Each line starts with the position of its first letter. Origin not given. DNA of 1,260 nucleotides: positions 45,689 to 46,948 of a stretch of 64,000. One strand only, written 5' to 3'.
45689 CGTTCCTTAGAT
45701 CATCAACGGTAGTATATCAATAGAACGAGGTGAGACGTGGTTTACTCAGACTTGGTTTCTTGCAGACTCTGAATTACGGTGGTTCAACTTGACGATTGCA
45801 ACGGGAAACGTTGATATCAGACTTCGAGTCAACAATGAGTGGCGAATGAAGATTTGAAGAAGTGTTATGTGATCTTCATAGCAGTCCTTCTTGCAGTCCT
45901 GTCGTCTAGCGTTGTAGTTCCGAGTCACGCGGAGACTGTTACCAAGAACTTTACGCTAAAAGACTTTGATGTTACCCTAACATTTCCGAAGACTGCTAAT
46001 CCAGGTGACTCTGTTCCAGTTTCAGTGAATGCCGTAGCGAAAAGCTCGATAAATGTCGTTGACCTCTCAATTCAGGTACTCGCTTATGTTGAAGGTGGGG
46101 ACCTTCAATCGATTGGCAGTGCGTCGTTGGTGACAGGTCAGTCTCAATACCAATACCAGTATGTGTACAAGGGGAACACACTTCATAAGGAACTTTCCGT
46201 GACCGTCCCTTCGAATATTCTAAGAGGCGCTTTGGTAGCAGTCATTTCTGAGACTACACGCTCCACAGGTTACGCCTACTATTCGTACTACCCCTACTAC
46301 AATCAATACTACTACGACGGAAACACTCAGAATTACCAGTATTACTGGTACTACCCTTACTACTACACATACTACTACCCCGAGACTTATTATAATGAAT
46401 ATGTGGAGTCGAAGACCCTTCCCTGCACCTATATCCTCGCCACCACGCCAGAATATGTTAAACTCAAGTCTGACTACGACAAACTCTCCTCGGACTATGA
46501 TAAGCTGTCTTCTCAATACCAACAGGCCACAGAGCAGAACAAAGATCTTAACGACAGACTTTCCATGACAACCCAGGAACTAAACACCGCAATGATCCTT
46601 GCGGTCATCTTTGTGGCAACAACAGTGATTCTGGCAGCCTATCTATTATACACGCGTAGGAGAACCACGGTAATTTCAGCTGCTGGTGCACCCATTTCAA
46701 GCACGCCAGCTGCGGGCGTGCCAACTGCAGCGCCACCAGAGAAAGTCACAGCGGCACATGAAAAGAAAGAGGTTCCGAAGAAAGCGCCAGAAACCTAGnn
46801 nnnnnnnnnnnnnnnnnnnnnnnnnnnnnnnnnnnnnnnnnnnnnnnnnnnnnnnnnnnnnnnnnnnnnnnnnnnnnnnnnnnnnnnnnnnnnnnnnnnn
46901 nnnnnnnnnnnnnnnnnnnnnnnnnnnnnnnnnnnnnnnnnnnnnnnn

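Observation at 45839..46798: Surface protein with an extreme polytyrosine low-complexity domain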

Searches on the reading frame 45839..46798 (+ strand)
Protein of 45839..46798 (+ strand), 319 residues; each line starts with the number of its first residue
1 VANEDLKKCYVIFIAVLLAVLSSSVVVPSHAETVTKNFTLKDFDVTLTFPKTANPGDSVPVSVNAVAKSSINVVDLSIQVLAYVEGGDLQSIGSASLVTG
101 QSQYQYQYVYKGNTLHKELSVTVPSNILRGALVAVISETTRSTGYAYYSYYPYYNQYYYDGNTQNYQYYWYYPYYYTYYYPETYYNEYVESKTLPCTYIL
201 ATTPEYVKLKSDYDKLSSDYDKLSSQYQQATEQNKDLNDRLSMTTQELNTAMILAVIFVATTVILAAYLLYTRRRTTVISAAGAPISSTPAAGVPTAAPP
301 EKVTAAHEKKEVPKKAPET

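Call 7: search_protein_families(library=pfam, proteins=[window:45839-46798:+], max_evalue=0.01)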
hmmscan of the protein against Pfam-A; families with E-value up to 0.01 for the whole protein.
window:45839-46798:+ (319 aa): 1 family
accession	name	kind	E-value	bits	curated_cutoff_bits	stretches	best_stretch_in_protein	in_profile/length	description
PF02183.23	HALZ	-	0.0023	18.5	28.1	1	205-233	6-34/43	Homeobox associated leucine zipper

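Call 8: find_homologous_proteins(query=window:45839-46798:+, max_evalue=0.01)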
Query window:45839-46798:+ (319 aa): 90 proteins with E <= 0.01 among 6470 candidates.
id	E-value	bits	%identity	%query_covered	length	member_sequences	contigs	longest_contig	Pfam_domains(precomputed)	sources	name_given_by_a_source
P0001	1.2e-197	673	99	100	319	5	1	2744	-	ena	-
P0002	4.1e-117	409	63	98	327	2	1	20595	-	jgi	jgi:hypothetical protein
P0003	5.8e-115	402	63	98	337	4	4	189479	-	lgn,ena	-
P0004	2.5e-114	400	66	98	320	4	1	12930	-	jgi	jgi:hypothetical protein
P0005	1.6e-110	387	62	97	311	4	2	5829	-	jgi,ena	-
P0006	1.4e-100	355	60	98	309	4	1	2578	-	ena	-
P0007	1.1e-94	335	60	92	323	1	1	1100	-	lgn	-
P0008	9.0e-93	329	56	98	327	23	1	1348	-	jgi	-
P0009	1.2e-92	329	55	98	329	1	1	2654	-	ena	-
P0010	1.5e-90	322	57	98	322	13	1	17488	-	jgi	-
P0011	2.2e-89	318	55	98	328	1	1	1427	-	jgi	jgi:hypothetical protein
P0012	1.1e-87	312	56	90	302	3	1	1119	-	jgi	-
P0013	7.7e-85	303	57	78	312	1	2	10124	-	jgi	jgi:hypothetical protein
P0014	2.1e-84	302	52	84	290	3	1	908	-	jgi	jgi:hypothetical protein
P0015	7.1e-83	297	54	82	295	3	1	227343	-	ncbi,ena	-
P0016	1.5e-82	295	55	91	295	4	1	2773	-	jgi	-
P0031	2.9e-41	160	39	73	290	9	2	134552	-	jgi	jgi:uncharacterized protein (UPF0333 family)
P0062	1.8e-19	88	28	46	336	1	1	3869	-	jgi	jgi:preprotein translocase subunit SecG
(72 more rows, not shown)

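Call 12: search_protein_families(library=pfam, alignment_id=A1, max_evalue=1)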
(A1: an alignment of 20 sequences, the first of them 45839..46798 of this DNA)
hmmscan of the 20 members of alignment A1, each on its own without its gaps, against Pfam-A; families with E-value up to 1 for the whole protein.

A. member 1, window:45839-46798:+ (319 aa): 8 families
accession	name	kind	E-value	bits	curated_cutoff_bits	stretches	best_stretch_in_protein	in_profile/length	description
PF02183.23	HALZ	-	0.0023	18.5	28.1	1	205-233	6-34/43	Homeobox associated leucine zipper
PF23619.1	Ig_VWA7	-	0.034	14.8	27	1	44-71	63-90/104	VWA7 Ig-like domain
PF20990.2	DUF2207_C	-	0.044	13.9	33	1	204-284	95-174/247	Predicted membrane protein (DUF2207) C-terminal domain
PF13501.12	SoxY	-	0.078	13.6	28.4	1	40-70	10-43/112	Sulfur oxidation protein SoxY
PF25450.1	Rab11-FIP3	-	0.11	13.2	31.9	1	209-250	66-107/125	Rab11-FIP3-like domain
PF08581.15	Tup_N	-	0.17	12.7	28.7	1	214-250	7-43/77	Tup N-terminal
PF12329.13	TMF_DNA_bd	-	0.21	12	35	1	208-250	23-65/74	TATA element modulatory factor 1 DNA binding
PF20944.2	StcE_b-sandwich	-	0.46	11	27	0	45-75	15-45/75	Metalloprotease StcE, beta-sandwich domain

B. families by the number of members that match (of 20 scanned): 80 families (the first 25 are shown)
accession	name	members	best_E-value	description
PF02183.23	HALZ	19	1.2e-07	Homeobox associated leucine zipper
PF25450.1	Rab11-FIP3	12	0.0011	Rab11-FIP3-like domain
PF10498.14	IFT57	8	0.00076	Intra-flagellar transport protein 57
PF09716.15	ETRAMP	8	0.00099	Malarial early transcribed membrane protein (ETRAMP)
PF23619.1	Ig_VWA7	7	0.00092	VWA7 Ig-like domain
PF20990.2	DUF2207_C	6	0.012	Predicted membrane protein (DUF2207) C-terminal domain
PF20944.2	StcE_b-sandwich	6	0.044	Metalloprotease StcE, beta-sandwich domain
PF08581.15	Tup_N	6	0.05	Tup N-terminal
PF10776.14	DUF2600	5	6.1e-05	Protein of unknown function (DUF2600)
PF06005.17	ZapB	5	0.014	Cell division protein ZapB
PF12329.13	TMF_DNA_bd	5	0.031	TATA element modulatory factor 1 DNA binding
PF16454.10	PI3K_P85_iSH2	5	0.052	Phosphatidylinositol 3-kinase regulatory subunit P85 inter-SH2 domain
PF05837.17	CENP-H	4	0.0034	Centromere protein H (CENP-H)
PF11559.13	ADIP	4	0.017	Afadin- and alpha -actinin-Binding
PF19220.6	Rod_CreS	4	0.082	Crescentin, rod domain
PF01105.29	EMP24_GP25L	3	0.00076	emp24/gp25L/p24 family/GOLD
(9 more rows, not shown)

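Call 13: find_related_loci(query=A1, collection=genome_contigs, flank=6000)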
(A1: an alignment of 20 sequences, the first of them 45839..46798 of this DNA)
Query A1 (319 aa) in genome_contigs; peptide patterns used: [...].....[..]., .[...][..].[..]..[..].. (x = any residue, [..] = any of these).
48 stretches matched a pattern; 13 encode a relative of the query (tblastn E <= 1e-3); 13 distinct loci.
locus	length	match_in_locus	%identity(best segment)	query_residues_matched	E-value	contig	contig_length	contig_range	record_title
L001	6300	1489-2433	62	6-318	6e-104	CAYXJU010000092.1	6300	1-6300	MAG TPA_asm: uncultured Candidatus Bathyarchaeia archaeon isolate SRP098346_co1_293 genome assembly, contig: NODE_17814_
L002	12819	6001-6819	38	6-285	3e-35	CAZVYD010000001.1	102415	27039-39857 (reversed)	MAG TPA_asm: uncultured Candidatus Bathyarchaeia archaeon isolate SRP231805_co2_49 genome assembly, contig: NODE_25_leng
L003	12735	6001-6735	38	5-260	1e-34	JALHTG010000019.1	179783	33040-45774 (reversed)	MAG: Candidatus Bathyarchaeota archaeon isolate PFL18 seq_573573, whole genome shotgun sequence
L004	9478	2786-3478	36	11-254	1e-32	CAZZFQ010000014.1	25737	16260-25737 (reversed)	MAG TPA_asm: uncultured Candidatus Bathyarchaeia archaeon isolate binchicken_co10_187 genome assembly, contig: NODE_769_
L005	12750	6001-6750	33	31-277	5e-24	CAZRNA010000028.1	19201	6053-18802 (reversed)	MAG TPA_asm: uncultured Candidatus Bathyarchaeia archaeon isolate SRP098346_co1_365 genome assembly, contig: NODE_2784_l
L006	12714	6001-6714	34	43-276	5e-23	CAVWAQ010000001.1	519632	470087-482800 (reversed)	MAG: Candidatus Bathyarchaeota archaeon isolate MFD03726.bin.3.157 genome assembly, contig: contig_26998, whole genome s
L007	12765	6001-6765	31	41-275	9e-22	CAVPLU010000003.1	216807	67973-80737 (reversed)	MAG: Candidatus Bathyarchaeota archaeon isolate MFD10007.bin.2.103 genome assembly, contig: contig_13915, whole genome s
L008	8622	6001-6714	29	43-277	1e-20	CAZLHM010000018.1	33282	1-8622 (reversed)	MAG TPA_asm: uncultured Candidatus Bathyarchaeia archaeon isolate SRP231805_co2_24 genome assembly, contig: NODE_508_len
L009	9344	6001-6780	30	28-277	5e-20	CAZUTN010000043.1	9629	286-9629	MAG TPA_asm: uncultured Candidatus Bathyarchaeia archaeon isolate binchicken_co252_10 genome assembly, contig: NODE_905_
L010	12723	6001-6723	32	45-275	2e-19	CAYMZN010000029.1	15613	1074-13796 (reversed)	MAG TPA_asm: uncultured Candidatus Bathyarchaeia archaeon isolate SRP231805_co3_314 genome assembly, contig: NODE_2398_l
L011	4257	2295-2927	32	41-229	8e-19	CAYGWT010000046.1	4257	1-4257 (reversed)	MAG TPA_asm: uncultured Candidatus Bathyarchaeia archaeon isolate ERP119294_co2_100 genome assembly, contig: k141_194389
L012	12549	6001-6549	30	31-207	2e-14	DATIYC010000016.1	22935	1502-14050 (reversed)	MAG TPA_asm: Candidatus Acidiferrales bacterium isolate SMAG_U15265 k141_3556785, whole genome shotgun sequence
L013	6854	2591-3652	31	43-278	7e-11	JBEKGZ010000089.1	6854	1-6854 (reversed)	MAG: Candidatus Bathyarchaeia archaeon isolate SPRUCE 265 SPRUCE_265_89, whole genome shotgun sequence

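Call 18: predict_structure(alignment_id=A1)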
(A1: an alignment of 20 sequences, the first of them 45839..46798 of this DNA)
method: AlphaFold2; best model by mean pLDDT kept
length: 319 residues; sequences in the alignment: 20
mean_pLDDT: 68.3   pTM: 0.47
mean pLDDT of the five models: 68.3, 67.8, 67.6, 61.6, 61.4
residues with pLDDT >= 90: 63; 70-90: 125; 50-70: 40; < 50: 91
segments of 3 or more residues with pLDDT < 50: 24-29, 145-182, 274-319
pLDDT, mean of each block of 10 residues (from residue 1): 62 77 50 88 94 89 95 92 82 90 79 95 84 90 49 34 33 36 63 86 69 81 79 79 70 72 73 43 37 36 35 40
secondary structure, 60 per line:
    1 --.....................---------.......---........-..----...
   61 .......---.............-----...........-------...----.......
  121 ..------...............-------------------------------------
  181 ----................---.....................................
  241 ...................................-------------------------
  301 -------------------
elements in order: H3-23 E33-39 E43-50 E58-67 E71-83 E89-99 E107-109 E114-122 E129-143 E185-200 H204-275

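Call 21: search_protein_families(library=pfam, proteins=[L005:5252-5755:+, L007:5264-5728:+, L002:4842-5885:+, L005:572-1774:+, L005:2110-3291:-, L005:3316-3711:-, L005:3799-4656:-, L005:4787-5095:-, L002:3611-4723:-, L003:8801-10318:+], max_evalue=0.01)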
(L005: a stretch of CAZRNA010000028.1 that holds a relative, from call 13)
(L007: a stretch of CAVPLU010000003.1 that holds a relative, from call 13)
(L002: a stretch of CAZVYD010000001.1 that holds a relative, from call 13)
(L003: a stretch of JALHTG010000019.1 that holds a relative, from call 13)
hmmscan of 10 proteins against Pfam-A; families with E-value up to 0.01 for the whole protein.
L005:5252-5755:+ (167 aa): 2 families
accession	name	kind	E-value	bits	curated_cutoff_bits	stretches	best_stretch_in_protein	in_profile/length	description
PF01381.28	HTH_3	-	0.0015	19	23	1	32-50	7-25/55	Helix-turn-helix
PF12802.13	MarR_2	-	0.0086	16.7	27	0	31-55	15-41/61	MarR family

L007:5264-5728:+ (154 aa): 1 family
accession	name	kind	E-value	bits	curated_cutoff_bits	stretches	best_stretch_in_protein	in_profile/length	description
PF01381.28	HTH_3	-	0.0012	19.3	23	1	19-37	7-25/55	Helix-turn-helix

L002:4842-5885:+ (347 aa): 1 family
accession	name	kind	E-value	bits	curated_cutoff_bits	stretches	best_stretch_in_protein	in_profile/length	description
PF01244.27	Peptidase_M19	-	3.1e-112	375.3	26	1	20-344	2-319/319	Membrane dipeptidase (Peptidase family M19)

L005:572-1774:+ (400 aa): 4 families
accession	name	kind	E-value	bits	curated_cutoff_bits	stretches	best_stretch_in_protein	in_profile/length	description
PF00155.27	Aminotran_1_2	-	4.9e-71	240.2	19.7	1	35-394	2-361/361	Aminotransferase class I and II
PF01041.23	DegT_DnrJ_EryC1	-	1.1e-07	31.9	19.8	1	99-209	41-145/360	DegT/DnrJ/EryC1/StrS aminotransferase family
PF00266.25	Aminotran_5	-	3.1e-05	23.6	21.5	1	96-209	60-175/371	Aminotransferase class-V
PF01053.26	Cys_Met_Meta_PP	-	0.00053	19.1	27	1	97-209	68-173/381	Cys/Met metabolism PLP-dependent enzyme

L005:2110-3291:- (393 aa): 6 families
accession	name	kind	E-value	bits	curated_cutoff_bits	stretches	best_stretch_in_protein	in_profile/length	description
PF07690.21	MFS_1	-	8.1e-53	180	33.4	2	18-225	5-212/347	Major Facilitator Superfamily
PF12832.13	MFS_1_like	-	5.2e-15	55.8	25.2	2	21-166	226-372/373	MFS_1 like family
PF05977.19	MFS_3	-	1.2e-09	37.6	27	1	39-370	41-384/524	Transmembrane secretion effector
PF00083.30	Sugar_tr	-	1.5e-07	31.1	22.3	1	61-174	64-183/452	Sugar (and other) transporter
PF06779.20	MFS_4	-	8.7e-06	25.7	26.3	1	26-370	11-357/364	Uncharacterised MFS-type transporter YbfB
PF03092.22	BT1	-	2.1e-05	23.9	22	1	37-192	19-183/432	BT1 family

L005:3316-3711:- (131 aa): 3 families
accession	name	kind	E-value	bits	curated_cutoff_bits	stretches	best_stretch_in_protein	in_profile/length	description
PF17032.10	Zn_ribbon_15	-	0.0024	19.1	28.9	1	100-127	51-73/73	zinc-ribbon family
PF13240.11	Zn_Ribbon_1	-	0.0052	17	25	0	108-126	1-19/23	zinc-ribbon domain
PF13248.11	Zn_ribbon_3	-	0.0091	15.9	27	0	108-127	4-23/26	zinc-ribbon domain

L005:3799-4656:- (285 aa): 1 family
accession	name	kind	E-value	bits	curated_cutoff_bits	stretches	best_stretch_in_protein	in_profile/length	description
PF00902.23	TatC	-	5.4e-40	137.9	25.1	1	5-231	1-208/208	Sec-independent protein translocase protein (TatC)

L005:4787-5095:- (102 aa): 1 family
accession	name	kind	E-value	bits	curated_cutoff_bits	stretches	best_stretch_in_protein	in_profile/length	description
PF02416.21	TatA_B_E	-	7.4e-09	35.2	21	1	15-57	5-45/53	mttA/Hcf106 family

L002:3611-4723:- (370 aa): 4 families
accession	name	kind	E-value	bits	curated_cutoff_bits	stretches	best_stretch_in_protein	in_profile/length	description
PF01212.27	Beta_elim_lyase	-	1e-104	350.3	27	1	26-308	1-285/288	Beta-eliminating lyase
PF00155.27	Aminotran_1_2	-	2.9e-10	40.3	19.7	1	51-310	36-309/361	Aminotransferase class I and II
PF01041.23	DegT_DnrJ_EryC1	-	1.6e-05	24.7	19.8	1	56-103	23-71/360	DegT/DnrJ/EryC1/StrS aminotransferase family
PF01053.26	Cys_Met_Meta_PP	-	0.0012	17.9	27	1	57-192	52-174/381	Cys/Met metabolism PLP-dependent enzyme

L003:8801-10318:+ (505 aa): 4 families
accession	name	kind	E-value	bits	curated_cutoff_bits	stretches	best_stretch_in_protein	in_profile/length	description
PF04042.21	DNA_pol_E_B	-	3.9e-17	62.8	29.1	1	247-445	5-200/210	DNA polymerase alpha/epsilon subunit B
PF00149.33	Metallophos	-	6.9e-11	43.4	21.5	1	245-451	5-190/191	Calcineurin-like phosphoesterase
PF12850.12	Metallophos_2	-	6.5e-08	33.2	27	1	319-476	38-143/154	Calcineurin-like phosphoesterase superfamily domain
PF01336.31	tRNA_anti-codon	-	0.0019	18.6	27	1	156-211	1-55/75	OB-fold nucleic acid binding domain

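Call 24: find_encoding_contigs(protein=P0001, flank=3000, max_places=3)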
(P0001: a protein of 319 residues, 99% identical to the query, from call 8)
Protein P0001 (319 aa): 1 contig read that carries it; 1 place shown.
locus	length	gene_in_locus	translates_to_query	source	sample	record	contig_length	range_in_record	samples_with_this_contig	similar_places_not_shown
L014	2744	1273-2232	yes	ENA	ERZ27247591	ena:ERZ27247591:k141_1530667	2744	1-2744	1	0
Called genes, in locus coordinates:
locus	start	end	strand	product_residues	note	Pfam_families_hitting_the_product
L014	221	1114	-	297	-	PF01545:Cation_efflux, PF16916:ZT_dimer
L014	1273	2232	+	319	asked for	-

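Call 25: find_encoding_contigs(protein=P0003, flank=8000, max_places=3)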
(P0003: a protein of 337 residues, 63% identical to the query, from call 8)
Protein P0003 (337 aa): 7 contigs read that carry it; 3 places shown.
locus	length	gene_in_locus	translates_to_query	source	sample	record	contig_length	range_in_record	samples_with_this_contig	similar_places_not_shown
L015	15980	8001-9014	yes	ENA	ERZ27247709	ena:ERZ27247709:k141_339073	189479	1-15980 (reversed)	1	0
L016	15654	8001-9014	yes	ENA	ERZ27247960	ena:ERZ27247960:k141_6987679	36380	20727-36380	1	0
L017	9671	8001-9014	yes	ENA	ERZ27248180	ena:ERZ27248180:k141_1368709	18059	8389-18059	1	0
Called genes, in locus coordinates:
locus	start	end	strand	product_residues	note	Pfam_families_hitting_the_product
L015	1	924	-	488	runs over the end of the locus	PF13522:GATase_6, PF13537:GATase_7, PF00156:Pribosyltran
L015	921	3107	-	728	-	PF18072:FGAR-AT_linker, PF00586:AIRS, PF02769:AIRS_C, PF00586:AIRS, PF02769:AIRS_C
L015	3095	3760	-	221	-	PF01965:DJ-1_PfpI, PF07685:GATase_3, PF13507:GATase_5, PF00117:GATase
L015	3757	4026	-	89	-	PF02700:PurS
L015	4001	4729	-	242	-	PF01259:SAICAR_synt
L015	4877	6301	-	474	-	PF02040:ArsB, PF03600:CitMHS, PF00939:Na_sulph_symp (weak)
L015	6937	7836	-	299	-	PF01545:Cation_efflux, PF16916:ZT_dimer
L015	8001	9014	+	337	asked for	-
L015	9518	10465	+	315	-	PF00291:PALP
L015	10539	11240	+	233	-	PF25087:GMPPB_C (faint), PF00132:Hexapep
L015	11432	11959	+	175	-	PF12724:Flavodoxin_5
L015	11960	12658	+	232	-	-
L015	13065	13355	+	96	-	PF03795:YCII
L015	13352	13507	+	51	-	-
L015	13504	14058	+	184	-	-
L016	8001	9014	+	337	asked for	-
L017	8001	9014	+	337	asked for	-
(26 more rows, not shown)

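Call 26: find_encoding_contigs(protein=P0015, flank=8000, max_places=2)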
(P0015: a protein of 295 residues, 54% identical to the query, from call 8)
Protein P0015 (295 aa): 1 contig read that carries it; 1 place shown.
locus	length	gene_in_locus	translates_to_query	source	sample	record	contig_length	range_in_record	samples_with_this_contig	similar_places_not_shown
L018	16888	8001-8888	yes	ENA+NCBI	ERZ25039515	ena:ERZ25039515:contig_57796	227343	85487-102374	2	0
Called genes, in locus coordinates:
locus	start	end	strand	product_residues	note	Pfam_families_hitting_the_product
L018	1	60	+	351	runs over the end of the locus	PF00583:Acetyltransf_1 (weak), PF13508:Acetyltransf_7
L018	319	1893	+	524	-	-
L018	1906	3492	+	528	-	-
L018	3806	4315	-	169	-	PF19502:DUF6036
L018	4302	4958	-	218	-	-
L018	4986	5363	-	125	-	-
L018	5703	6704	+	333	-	PF01551:Peptidase_M23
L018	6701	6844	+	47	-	-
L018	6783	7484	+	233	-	PF13529:Peptidase_C39_2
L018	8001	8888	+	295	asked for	-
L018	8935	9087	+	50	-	-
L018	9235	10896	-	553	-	PF13192:Thioredoxin_3, PF01946:Thi4 (weak), PF00890:FAD_binding_2 (weak), PF07992:Pyr_redox_2, PF12831:FAD_oxidored, PF13450:NAD_binding_8 (weak), PF13738:Pyr_redox_3, PF00070:Pyr_redox, +3 more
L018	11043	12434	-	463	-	PF00890:FAD_binding_2 (faint), PF01134:GIDA (weak), PF07992:Pyr_redox_2, PF12831:FAD_oxidored (weak), PF13450:NAD_binding_8 (weak), PF13738:Pyr_redox_3, PF00070:Pyr_redox, PF02852:Pyr_redox_dim, +4 more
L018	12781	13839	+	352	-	PF13398:Peptidase_M50B, PF02163:Peptidase_M50, PF00571:CBS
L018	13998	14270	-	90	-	-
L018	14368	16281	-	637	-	PF02730:AFOR_N, PF01314:AFOR_C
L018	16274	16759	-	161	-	PF12838:Fer4_7 (faint), PF13484:Fer4_16 (faint), PF00037:Fer4 (faint), PF12797:Fer4_2 (faint), PF12837:Fer4_6 (faint), PF13237:Fer4_10 (faint), PF13187:Fer4_9 (faint), PF13247:Fer4_11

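Call 36: search_solved_structures(query=A2, max_evalue=10)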
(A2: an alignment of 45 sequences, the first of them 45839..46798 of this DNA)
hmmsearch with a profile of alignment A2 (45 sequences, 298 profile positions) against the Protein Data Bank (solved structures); distinct sequences matched with E-value up to 10: 44.
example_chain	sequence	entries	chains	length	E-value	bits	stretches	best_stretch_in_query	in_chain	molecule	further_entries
1deb_A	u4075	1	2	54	0.059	16.1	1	202-250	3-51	ADENOMATOUS POLYPOSIS COLI PROTEIN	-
6pfp_A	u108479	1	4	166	0.064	16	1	196-256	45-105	Myosin-7 fused to GP7 and EB1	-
9rld_L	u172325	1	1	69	0.093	15.5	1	199-243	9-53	Major outer membrane lipoprotein Lpp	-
1eq7_A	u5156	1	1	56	0.15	14.8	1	199-242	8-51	OUTER MEMBRANE LIPOPROTEIN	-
9mmu_A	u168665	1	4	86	0.16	14.7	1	201-251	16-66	M protein, serotype 5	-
2jee_A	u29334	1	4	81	0.2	14.4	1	207-249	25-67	CELL DIVISION PROTEIN ZAPB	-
6iak_A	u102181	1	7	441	0.22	14.3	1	207-269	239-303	Uncharacterized protein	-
2eqb_B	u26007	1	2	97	0.28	13.9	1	197-246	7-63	Rab guanine nucleotide exchange factor SEC2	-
1kfm_A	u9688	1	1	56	0.34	13.6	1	204-251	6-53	MAJOR OUTER MEMBRANE LIPOPROTEIN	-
4zdw_B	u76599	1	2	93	0.38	13.5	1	197-246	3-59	Rab guanine nucleotide exchange factor SEC2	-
6ano_B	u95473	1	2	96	0.38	13.4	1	202-252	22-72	CASP8-associated protein 2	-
6aoz_B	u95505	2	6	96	0.39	13.4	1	202-252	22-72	CASP8-associated protein 2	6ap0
6pse_A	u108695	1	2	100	0.65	12.7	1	174-234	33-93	Protein bicaudal D homolog 2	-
3mtu_E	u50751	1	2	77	0.82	12.4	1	205-249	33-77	Capsid assembly scaffolding protein,Tropomyosin alpha-1 chain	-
9rlc_L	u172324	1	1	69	0.84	12.3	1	201-243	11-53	Major outer membrane lipoprotein Lpp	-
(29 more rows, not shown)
